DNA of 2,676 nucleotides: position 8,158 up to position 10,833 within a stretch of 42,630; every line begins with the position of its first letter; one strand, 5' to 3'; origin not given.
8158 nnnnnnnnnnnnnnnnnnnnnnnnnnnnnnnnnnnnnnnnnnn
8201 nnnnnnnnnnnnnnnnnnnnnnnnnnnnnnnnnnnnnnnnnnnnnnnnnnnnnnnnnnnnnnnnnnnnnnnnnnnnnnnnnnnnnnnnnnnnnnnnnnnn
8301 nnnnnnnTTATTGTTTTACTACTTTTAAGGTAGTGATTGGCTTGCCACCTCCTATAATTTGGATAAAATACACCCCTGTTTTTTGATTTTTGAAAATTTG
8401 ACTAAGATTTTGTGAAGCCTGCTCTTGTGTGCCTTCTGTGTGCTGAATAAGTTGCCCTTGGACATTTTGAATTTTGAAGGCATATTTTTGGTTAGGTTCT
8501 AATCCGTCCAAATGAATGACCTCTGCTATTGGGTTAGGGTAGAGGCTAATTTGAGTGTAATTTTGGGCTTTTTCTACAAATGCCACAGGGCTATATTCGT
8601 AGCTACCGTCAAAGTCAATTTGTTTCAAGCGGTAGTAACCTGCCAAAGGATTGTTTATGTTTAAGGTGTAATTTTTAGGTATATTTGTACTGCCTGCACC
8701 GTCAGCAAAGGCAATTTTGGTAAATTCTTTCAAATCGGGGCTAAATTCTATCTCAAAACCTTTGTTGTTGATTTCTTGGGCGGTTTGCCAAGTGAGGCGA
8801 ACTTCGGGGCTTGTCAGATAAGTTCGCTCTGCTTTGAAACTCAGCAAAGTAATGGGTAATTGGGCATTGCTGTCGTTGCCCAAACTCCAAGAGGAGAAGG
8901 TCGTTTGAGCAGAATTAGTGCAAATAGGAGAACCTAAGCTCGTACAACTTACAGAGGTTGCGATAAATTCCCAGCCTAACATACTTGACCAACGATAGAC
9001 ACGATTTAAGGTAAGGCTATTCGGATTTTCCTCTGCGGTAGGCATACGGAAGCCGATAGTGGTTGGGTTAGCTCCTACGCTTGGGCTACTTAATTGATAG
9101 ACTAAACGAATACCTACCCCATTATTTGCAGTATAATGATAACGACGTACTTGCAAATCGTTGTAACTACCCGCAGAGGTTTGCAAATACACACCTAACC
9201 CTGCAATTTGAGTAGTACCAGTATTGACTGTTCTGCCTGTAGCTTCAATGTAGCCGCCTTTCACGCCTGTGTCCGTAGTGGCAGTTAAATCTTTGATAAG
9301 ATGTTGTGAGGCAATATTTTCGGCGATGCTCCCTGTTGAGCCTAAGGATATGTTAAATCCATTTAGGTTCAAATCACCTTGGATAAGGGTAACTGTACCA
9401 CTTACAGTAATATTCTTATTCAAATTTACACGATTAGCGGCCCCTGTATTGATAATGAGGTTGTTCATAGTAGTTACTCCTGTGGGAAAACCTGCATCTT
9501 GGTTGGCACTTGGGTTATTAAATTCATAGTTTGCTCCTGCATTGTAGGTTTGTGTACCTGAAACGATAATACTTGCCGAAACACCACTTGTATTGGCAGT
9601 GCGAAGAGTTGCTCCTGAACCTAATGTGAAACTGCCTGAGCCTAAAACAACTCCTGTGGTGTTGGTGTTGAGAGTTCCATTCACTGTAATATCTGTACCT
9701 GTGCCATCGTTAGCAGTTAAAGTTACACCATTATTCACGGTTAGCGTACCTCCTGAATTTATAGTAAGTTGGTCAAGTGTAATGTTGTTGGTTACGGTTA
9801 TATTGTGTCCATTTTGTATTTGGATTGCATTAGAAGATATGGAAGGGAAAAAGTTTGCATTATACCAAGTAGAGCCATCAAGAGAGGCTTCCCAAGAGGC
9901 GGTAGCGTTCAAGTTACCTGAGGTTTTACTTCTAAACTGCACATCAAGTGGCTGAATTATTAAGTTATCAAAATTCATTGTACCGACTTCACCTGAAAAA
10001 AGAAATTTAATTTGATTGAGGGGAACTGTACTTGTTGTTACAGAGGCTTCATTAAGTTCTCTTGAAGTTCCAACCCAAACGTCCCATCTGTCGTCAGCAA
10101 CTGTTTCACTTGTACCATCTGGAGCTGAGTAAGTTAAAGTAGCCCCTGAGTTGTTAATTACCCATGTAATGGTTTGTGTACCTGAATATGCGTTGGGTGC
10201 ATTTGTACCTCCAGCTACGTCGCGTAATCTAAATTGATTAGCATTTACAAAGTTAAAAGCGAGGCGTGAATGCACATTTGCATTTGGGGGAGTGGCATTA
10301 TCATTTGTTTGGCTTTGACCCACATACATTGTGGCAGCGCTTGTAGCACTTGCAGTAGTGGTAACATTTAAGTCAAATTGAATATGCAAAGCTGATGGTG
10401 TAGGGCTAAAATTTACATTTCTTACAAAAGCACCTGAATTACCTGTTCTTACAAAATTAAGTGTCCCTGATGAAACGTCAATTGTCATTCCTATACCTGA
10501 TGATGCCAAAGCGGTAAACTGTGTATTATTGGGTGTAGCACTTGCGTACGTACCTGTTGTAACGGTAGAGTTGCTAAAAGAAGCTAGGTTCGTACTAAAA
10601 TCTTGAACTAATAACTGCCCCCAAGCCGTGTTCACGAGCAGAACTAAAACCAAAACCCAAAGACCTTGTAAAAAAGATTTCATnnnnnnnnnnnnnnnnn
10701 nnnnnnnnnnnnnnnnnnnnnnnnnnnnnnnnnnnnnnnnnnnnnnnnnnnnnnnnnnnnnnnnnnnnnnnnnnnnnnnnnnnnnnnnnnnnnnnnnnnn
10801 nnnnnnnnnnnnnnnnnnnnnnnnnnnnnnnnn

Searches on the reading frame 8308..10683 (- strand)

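Call 8: search_protein_families(library=pfam, proteins=[window:8308-10683:-], max_evalue=0.001)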
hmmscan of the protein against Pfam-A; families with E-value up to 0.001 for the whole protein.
window:8308-10683:- (791 aa): 1 family
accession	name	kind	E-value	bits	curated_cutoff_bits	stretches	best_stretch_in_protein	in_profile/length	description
PF18962.6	Por_Secre_tail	-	1.7e-08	35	27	1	714-784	1-70/75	Secretion system C-terminal sorting domain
